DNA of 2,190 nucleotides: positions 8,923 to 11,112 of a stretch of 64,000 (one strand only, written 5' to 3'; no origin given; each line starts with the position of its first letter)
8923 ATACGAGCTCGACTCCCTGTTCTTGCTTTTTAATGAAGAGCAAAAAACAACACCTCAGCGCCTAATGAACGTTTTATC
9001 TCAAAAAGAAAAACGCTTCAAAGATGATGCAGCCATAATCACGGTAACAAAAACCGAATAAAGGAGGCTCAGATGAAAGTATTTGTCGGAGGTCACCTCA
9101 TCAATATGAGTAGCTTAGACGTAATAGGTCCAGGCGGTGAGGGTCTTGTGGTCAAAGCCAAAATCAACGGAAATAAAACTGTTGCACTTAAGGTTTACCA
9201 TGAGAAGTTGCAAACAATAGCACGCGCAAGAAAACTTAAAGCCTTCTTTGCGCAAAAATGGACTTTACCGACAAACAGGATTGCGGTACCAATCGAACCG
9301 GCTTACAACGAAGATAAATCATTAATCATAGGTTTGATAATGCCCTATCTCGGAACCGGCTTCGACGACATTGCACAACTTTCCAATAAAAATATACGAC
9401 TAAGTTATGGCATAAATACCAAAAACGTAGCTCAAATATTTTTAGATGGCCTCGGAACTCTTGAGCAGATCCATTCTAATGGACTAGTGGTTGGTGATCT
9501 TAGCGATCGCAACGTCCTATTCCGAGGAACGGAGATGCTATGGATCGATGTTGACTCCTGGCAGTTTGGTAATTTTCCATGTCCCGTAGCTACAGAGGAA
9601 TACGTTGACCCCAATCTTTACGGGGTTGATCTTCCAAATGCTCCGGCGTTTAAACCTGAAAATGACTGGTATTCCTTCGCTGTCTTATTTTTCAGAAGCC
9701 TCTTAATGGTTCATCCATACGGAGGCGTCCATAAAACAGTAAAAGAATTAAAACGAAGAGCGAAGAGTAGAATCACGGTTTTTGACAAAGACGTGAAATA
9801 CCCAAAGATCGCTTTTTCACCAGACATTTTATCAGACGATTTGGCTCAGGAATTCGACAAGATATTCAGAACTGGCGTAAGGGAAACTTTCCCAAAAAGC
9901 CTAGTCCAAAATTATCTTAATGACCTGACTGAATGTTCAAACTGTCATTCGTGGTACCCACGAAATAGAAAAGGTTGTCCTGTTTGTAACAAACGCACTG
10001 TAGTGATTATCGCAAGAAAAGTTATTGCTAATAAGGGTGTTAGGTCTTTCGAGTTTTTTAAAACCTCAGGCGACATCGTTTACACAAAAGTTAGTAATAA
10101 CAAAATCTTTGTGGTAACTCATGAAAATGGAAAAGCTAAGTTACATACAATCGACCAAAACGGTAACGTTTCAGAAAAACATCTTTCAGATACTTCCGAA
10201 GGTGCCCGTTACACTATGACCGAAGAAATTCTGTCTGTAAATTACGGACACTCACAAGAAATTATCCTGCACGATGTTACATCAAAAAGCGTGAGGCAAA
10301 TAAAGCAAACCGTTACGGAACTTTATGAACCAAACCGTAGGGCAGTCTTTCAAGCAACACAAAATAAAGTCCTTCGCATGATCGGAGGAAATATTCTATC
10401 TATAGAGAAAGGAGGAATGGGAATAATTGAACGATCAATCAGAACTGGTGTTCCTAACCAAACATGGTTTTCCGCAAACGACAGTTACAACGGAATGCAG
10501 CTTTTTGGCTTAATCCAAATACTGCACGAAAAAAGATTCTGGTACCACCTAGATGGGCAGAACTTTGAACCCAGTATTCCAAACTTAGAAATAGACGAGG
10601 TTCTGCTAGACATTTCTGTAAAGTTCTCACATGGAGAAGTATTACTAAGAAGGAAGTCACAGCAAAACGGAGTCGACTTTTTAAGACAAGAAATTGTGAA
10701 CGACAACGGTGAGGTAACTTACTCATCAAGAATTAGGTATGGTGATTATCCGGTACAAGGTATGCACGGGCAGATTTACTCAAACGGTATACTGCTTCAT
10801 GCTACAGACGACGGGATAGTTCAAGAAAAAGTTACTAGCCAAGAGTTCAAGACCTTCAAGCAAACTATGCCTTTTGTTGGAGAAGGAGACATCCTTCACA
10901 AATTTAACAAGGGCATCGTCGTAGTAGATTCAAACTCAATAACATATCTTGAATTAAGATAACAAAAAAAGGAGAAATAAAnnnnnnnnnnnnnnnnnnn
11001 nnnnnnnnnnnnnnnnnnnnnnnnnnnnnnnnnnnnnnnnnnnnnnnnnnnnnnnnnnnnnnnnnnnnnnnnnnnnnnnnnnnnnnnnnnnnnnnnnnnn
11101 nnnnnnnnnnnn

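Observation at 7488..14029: NAD-salvage operon (pncA, pncB) under an NrtR-like regulator with an interleaved PP2C / Ser-Thr kinase / vWA signalling triad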

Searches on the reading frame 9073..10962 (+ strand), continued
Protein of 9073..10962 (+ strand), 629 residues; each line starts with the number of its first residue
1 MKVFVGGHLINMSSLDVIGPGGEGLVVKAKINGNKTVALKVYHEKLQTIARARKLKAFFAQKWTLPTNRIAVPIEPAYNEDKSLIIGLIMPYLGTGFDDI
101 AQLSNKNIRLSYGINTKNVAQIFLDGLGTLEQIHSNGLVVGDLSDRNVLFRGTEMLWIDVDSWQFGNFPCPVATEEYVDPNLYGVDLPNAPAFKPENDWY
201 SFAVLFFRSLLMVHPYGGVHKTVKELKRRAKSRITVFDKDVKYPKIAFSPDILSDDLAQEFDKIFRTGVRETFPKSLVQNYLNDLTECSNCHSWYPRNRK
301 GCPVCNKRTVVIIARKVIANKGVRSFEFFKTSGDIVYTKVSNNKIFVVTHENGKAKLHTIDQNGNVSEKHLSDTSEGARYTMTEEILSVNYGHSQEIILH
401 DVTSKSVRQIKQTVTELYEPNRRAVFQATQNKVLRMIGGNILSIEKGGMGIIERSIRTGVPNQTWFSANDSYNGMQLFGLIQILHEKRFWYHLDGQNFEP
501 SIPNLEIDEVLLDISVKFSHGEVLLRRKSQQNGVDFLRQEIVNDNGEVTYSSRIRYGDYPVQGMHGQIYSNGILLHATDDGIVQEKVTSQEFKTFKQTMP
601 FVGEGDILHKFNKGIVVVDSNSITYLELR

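Call 44: search_protein_families(library=pfam, proteins=[L025:6022-6939:+, L025:4668-5996:+, L025:3766-4635:+, L060:11335-12267:-, L060:10473-11300:-, L040:5545-7119:+, L060:5182-6756:+, L073:5377-6795:+, L060:9915-10397:+, L077:5461-7083:-], max_evalue=0.01)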
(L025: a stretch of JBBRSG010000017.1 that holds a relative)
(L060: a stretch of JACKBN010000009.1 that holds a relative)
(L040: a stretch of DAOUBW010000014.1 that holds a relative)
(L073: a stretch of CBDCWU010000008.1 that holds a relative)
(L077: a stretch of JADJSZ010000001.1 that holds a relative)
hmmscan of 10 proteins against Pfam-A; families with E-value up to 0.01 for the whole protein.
L025:6022-6939:+ (305 aa): 1 family
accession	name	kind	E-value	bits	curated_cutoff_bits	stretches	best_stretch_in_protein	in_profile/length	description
PF05721.19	PhyH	-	1e-13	52.5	22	1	47-276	1-212/213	Phytanoyl-CoA dioxygenase (PhyH)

L025:4668-5996:+ (442 aa): 6 families
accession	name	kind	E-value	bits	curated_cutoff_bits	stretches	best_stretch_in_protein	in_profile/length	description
PF02518.31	HATPase_c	-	1.2e-32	113.1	26.4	1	321-438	2-109/111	Histidine kinase-, DNA gyrase B-, and HSP90-like ATPase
PF00512.31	HisKA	-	9.9e-18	64.4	26.9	1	206-272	2-66/66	His Kinase A (phospho-acceptor) domain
PF00989.32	PAS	-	8.9e-09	35.8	22.6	1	84-154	3-75/113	PAS fold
PF12860.13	PAS_7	-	9.7e-06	26.1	27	1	88-157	1-72/115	PAS fold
PF13426.13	PAS_9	-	1.7e-05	25.5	27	1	92-162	1-70/103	PAS domain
PF13188.13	PAS_8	-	3.3e-05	24.1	21.8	1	85-121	4-42/65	PAS domain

L025:3766-4635:+ (289 aa): 2 families
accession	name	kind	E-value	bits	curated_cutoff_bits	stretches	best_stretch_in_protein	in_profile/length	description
PF00072.30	Response_reg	-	7.6e-32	110.2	30.2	1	31-140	1-111/111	Response regulator receiver domain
PF00486.34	Trans_reg_C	-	3.8e-31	107.4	26.2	1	196-270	3-77/77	Transcriptional regulatory protein, C terminal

L060:11335-12267:- (310 aa): 1 family
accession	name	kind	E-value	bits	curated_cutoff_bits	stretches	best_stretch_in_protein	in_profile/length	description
PF02096.25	60KD_IMP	-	9.8e-46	156.1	35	1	26-245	2-162/163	60Kd inner membrane protein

L060:10473-11300:- (275 aa): 5 families
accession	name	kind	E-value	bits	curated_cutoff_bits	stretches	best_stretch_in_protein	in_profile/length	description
PF01424.28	R3H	-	6.4e-18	65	26.8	1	215-273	2-59/60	R3H domain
PF14804.11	Jag_N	-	5.4e-16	59.2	25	1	23-69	2-48/50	Jag N-terminus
PF13083.13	KH_KhpA-B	-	1.2e-10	41.6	32.1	1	129-200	2-70/73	KhpA/KhpB, KH domain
PF23976.1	DUF7302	-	0.0012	19.6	24.9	1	47-106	12-59/61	Family of unknown function (DUF7302)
PF00013.35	KH_1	-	0.0047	17.1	21.5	0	163-184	5-26/66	KH domain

L040:5545-7119:+ (524 aa): 5 families
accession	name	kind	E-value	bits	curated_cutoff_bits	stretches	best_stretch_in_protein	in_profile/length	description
PF12072.13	RNase_Y_N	-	4.8e-34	118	32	1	15-208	3-200/201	RNase Y N-terminal region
PF01966.28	HD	-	4.4e-17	62.9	22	1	342-431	3-114/116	HD domain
PF00013.35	KH_1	-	2.4e-08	34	21.5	1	218-273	4-63/66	KH domain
PF08668.18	HDOD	-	5.7e-05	23.1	22.9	1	342-378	97-134/196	HDOD domain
PF07650.23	KH_2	-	0.0061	16.8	22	0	224-251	34-62/78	KH domain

L060:5182-6756:+ (524 aa): 3 families
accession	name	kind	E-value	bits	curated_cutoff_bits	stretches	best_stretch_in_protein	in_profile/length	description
PF06722.18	EryCIII-like_C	-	4.1e-16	59.7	31.7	1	402-504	26-127/145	Erythromycin biosynthesis protein CIII-like, C-terminal domain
PF03033.26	Glyco_transf_28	-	5.8e-09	36.6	26.2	1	110-250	2-138/139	Glycosyltransferase family 28 N-terminal domain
PF00201.24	UDPGT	-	4e-05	23.1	19.5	1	361-497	278-413/499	UDP-glucoronosyl and UDP-glucosyl transferase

L073:5377-6795:+ (472 aa): 1 family
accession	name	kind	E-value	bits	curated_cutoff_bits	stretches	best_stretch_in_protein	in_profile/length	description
PF14257.11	DUF4349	-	1.4e-44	152.4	27.7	1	242-461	1-213/213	Domain of unknown function (DUF4349)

L060:9915-10397:+ (160 aa): 1 family
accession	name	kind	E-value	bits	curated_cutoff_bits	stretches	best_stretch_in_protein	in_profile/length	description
PF00160.26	Pro_isomerase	-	4.4e-52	177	21.7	1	21-152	2-143/159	Cyclophilin type peptidyl-prolyl cis-trans isomerase/CLD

L077:5461-7083:- (540 aa): 1 family
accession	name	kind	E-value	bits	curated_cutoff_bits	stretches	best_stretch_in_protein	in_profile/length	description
PF01229.23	Glyco_hydro_39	-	0.00081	18.7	26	1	129-194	129-193/472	Glycosyl hydrolases family 39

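Call 90: list_cluster_members(proteins=[P0001, P0088])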
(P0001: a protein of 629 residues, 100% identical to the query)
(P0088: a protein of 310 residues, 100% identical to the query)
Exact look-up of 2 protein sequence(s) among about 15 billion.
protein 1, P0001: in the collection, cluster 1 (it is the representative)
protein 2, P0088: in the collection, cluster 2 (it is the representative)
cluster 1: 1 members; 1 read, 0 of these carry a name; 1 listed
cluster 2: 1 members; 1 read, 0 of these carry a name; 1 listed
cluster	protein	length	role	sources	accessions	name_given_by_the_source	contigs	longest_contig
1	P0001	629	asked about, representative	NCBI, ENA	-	-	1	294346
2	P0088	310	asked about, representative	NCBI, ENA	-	-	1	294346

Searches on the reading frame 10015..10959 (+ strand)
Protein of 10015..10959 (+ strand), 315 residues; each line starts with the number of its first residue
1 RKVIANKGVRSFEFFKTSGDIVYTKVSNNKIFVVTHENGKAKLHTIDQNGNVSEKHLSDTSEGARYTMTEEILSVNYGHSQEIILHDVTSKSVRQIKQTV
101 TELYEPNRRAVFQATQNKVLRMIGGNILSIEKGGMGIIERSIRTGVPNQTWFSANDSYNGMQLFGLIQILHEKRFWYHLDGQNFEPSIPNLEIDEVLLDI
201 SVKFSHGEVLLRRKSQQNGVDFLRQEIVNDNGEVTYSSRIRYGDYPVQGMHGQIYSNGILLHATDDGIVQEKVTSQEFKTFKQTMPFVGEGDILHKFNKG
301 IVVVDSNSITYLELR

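Call 107: search_protein_representatives(protein=window:10015-10959:+)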
Query: 315 residues. Proteins with E-value up to 0.001 (for the whole library): 164; up to 1e-10: 106; up to 1e-30: 23. The best 150 are listed.
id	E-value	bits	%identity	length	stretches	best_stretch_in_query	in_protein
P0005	1.8e-103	362.2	53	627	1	3-314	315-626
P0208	9.9e-64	231.7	38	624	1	8-312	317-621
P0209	1.3e-63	231.3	41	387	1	18-314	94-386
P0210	6.3e-60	219.2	37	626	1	6-315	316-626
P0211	3.7e-54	200.3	36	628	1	4-312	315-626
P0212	3.7e-53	197.0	37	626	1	3-314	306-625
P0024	6.0e-51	189.8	34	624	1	2-310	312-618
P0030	1.6e-49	185.1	35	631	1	17-314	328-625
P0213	1.8e-46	175.1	33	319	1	6-309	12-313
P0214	5.2e-46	173.6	55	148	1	170-314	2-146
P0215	1.7e-44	168.6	32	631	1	7-311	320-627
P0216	2.9e-44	167.8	33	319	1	7-310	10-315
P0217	8.8e-44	166.2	31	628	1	6-314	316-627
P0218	1.2e-43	165.8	34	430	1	4-314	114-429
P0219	9.1e-43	162.9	35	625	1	7-314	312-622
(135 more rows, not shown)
